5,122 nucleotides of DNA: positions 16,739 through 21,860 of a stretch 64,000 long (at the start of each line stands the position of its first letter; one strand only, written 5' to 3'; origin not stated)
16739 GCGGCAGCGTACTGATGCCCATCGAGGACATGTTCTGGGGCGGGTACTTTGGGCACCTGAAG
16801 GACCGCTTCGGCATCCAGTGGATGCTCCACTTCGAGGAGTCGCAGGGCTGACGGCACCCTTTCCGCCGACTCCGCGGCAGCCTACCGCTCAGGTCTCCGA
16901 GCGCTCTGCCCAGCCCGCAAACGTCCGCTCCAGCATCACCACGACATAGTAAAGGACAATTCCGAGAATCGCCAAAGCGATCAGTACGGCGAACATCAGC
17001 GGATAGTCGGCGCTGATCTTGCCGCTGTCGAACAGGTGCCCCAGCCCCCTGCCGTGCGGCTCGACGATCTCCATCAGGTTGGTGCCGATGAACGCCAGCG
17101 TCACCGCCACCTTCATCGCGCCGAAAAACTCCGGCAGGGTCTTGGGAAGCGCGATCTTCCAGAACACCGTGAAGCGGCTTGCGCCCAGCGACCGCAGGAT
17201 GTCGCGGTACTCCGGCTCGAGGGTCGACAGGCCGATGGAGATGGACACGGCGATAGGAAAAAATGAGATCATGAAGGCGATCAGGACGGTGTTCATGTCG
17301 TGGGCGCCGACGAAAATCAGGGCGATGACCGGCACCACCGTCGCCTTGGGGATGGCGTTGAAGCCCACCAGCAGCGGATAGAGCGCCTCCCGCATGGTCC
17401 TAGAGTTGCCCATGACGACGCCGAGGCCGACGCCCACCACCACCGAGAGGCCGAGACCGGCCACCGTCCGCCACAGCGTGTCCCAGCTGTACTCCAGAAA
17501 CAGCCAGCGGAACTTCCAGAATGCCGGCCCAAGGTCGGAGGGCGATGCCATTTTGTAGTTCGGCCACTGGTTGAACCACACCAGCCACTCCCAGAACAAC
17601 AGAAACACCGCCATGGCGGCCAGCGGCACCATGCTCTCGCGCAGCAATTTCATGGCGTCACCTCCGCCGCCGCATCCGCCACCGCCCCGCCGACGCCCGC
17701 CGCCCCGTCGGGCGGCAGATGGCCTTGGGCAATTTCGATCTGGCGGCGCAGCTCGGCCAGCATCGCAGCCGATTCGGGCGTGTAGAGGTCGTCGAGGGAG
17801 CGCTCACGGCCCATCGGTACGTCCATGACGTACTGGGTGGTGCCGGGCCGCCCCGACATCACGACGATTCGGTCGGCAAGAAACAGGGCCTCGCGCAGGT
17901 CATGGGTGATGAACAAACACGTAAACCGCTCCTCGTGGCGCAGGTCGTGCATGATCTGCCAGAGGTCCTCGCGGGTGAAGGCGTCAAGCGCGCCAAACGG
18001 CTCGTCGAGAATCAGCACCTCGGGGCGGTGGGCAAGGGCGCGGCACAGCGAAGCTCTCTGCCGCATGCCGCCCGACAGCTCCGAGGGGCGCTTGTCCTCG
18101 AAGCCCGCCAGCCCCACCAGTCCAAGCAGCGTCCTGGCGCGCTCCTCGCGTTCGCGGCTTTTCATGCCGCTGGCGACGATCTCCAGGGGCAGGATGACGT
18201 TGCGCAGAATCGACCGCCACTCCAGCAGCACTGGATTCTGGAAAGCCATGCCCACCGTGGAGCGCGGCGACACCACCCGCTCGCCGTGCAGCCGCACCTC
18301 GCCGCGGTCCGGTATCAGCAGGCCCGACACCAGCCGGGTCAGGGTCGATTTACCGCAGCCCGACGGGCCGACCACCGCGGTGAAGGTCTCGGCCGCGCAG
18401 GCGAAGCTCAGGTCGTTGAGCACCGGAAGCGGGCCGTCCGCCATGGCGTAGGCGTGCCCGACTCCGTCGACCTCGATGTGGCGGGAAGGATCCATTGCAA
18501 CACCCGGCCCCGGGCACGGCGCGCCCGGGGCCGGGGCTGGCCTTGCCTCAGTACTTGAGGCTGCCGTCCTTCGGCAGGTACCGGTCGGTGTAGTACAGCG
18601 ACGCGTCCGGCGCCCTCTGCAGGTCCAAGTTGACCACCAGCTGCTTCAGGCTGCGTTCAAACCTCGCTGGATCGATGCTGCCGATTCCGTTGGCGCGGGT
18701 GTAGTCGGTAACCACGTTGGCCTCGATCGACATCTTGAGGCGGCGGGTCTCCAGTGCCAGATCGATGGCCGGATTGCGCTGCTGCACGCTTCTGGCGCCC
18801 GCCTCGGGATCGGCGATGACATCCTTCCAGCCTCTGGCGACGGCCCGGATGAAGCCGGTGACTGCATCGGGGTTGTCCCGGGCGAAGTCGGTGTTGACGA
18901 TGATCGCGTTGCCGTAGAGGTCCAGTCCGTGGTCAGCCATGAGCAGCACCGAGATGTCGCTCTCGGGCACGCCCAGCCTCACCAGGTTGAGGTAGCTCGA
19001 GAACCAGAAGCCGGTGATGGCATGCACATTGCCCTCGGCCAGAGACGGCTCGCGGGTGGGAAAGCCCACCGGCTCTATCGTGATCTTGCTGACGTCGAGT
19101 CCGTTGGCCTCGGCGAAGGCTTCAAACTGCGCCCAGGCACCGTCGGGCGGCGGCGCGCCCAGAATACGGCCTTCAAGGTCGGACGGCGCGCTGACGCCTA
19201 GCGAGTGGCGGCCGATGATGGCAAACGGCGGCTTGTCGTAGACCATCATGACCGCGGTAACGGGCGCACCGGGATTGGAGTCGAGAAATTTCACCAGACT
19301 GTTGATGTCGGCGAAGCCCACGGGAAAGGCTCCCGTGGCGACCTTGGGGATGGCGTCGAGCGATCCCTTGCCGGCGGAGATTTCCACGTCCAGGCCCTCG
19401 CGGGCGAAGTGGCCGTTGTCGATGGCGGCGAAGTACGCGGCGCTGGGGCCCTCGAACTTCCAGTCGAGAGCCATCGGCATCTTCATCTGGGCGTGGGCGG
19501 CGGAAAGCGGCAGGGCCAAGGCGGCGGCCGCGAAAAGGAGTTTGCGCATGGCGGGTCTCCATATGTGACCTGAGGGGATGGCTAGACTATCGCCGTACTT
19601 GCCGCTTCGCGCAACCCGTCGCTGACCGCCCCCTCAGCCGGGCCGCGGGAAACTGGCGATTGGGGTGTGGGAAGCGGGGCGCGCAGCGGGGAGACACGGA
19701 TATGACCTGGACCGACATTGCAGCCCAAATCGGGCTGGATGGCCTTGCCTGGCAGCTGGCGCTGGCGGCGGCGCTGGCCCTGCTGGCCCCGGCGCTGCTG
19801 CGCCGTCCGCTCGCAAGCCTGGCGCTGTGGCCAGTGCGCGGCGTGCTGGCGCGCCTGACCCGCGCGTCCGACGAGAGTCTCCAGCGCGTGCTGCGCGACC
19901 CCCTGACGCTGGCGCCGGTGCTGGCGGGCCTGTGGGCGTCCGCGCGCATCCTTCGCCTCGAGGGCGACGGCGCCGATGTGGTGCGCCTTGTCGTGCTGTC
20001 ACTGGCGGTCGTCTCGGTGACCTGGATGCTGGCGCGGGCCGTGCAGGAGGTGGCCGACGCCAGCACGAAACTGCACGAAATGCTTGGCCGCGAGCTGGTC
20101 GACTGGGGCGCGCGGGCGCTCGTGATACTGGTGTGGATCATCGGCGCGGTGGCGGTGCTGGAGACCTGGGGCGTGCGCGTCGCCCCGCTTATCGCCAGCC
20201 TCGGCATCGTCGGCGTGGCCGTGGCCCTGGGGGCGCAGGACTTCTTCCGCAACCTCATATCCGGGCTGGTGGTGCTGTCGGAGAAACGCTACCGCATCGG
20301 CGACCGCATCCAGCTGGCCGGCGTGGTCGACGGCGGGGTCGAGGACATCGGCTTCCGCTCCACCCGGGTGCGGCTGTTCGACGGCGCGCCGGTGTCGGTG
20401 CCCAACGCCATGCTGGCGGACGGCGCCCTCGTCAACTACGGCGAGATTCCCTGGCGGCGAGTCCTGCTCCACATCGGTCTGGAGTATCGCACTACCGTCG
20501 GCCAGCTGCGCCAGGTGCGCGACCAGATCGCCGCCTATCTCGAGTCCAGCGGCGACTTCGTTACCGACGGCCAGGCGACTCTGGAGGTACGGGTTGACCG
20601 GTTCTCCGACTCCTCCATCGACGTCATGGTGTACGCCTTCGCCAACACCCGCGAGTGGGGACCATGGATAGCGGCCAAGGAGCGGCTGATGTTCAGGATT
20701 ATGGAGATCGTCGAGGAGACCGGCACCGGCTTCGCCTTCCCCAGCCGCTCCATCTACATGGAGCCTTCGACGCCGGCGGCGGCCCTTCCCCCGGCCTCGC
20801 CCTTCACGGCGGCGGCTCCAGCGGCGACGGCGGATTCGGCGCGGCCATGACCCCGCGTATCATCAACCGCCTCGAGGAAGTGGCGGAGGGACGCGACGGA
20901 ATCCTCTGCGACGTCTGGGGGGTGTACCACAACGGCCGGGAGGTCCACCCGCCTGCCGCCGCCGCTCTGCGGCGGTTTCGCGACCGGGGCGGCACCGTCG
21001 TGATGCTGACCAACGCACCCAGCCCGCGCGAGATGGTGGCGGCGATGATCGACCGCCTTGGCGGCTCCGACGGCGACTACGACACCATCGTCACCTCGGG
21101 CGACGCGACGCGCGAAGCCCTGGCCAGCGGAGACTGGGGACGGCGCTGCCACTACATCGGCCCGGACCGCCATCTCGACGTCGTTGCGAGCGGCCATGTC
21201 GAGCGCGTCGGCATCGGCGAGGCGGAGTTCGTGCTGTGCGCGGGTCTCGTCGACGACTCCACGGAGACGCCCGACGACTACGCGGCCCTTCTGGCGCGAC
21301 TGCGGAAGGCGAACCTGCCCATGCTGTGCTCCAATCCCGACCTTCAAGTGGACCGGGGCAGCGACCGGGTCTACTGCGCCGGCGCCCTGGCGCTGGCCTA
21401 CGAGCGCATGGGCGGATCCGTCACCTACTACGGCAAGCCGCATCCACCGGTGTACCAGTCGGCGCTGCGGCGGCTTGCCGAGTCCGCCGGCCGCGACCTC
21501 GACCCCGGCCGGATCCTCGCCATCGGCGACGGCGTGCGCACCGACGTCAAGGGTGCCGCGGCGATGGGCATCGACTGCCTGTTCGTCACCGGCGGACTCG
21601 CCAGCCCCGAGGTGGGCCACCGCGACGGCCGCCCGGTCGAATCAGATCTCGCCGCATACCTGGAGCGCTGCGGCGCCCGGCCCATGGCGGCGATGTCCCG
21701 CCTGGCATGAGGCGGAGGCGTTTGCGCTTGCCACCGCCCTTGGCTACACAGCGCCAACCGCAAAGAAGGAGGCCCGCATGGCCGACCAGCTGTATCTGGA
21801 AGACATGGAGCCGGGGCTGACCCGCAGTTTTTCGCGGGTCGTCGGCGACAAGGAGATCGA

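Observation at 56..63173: Dispersed seven-member family of giant polyacidic proteins with shared N- and C-terminal cassettes and unrelated hypervariable cores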

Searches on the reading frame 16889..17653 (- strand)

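Call 8: search_protein_families(library=pfam, proteins=[window:16889-17653:-], max_evalue=0.001)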
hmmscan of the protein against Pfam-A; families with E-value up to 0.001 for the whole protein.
window:16889-17653:- (254 aa): 1 family
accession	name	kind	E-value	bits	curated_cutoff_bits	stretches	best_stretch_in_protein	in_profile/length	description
PF00528.27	BPD_transp_1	-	2.6e-19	70.1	26.4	1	74-244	1-181/184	Binding-protein-dependent transport system inner membrane component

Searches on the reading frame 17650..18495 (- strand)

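Call 8: search_protein_families(library=pfam, proteins=[window:17650-18495:-], max_evalue=0.001)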
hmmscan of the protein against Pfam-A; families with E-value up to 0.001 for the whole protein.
window:17650-18495:- (281 aa): 3 families
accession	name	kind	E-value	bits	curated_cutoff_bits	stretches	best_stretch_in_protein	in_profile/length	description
PF00005.33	ABC_tran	-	9.9e-31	107.6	25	1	26-167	1-136/137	ABC transporter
PF13304.12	AAA_21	-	3.1e-06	27.9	27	0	137-200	235-300/304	AAA domain, putative AbiEii toxin, Type IV TA system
PF13401.12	AAA_22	-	4.6e-06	27.4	27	1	36-201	5-127/130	AAA domain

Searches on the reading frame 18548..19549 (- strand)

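Call 8: search_protein_families(library=pfam, proteins=[window:18548-19549:-], max_evalue=0.001)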
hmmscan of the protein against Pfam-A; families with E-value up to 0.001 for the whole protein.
window:18548-19549:- (333 aa): 1 family
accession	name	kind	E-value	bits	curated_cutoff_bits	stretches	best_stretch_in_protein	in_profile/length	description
PF09084.16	NMT1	-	1.9e-40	139.5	20.5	1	37-250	5-215/216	NMT1/THI5 like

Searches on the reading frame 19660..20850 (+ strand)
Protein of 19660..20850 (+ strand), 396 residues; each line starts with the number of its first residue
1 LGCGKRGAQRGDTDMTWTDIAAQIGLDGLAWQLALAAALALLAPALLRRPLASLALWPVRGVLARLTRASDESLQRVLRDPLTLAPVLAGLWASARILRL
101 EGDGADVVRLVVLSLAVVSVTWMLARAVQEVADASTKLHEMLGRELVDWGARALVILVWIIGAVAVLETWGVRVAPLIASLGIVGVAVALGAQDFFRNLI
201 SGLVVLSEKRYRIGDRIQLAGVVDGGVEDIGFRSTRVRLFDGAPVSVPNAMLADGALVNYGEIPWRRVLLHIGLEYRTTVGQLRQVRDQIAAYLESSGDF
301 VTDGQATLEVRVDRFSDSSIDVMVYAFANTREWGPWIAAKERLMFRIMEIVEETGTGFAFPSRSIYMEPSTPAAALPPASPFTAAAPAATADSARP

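Call 8: search_protein_families(library=pfam, proteins=[window:19660-20850:+], max_evalue=0.001)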
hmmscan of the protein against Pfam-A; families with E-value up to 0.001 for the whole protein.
window:19660-20850:+ (396 aa): 3 families
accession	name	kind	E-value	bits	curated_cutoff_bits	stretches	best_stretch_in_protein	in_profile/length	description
PF00924.24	MS_channel_2nd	-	6.9e-19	68.2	20.2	1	194-260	1-66/68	Mechanosensitive ion channel, beta-domain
PF21082.3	MS_channel_3rd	-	3.6e-09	37.4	21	1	270-355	3-85/88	Mechanosensitive ion channel MscS, C-terminal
PF21088.3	MS_channel_1st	-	4.2e-08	33.5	23.1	1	154-193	3-42/42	Mechanosensitive ion channel, transmembrane helices 2/3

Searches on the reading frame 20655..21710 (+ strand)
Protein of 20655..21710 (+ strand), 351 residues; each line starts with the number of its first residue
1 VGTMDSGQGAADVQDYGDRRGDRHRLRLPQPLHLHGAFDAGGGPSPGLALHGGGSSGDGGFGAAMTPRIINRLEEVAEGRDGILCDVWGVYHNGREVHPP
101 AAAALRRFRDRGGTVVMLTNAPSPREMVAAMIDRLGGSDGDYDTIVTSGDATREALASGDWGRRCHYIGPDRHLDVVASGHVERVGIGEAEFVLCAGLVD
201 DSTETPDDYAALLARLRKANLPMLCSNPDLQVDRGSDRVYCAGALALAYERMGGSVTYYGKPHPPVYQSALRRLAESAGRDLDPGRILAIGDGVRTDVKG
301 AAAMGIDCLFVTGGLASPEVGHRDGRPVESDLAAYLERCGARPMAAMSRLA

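Call 8: search_protein_families(library=pfam, proteins=[window:20655-21710:+], max_evalue=0.001)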
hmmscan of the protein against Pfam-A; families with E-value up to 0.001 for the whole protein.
window:20655-21710:+ (351 aa): 4 families
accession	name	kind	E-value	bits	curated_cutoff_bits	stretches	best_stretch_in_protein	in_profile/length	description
PF13344.12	Hydrolase_6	-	2.4e-14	53.6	27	1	83-178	1-96/101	Haloacid dehalogenase-like hydrolase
PF00702.32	Hydrolase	-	1.2e-13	52.3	26.4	1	200-305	94-191/191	haloacid dehalogenase-like hydrolase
PF13242.12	Hydrolase_like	-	2.6e-13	50.1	22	1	259-322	2-59/75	HAD-hyrolase-like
PF12710.13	HAD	-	0.0001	23.3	27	0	95-138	83-124/189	haloacid dehalogenase-like hydrolase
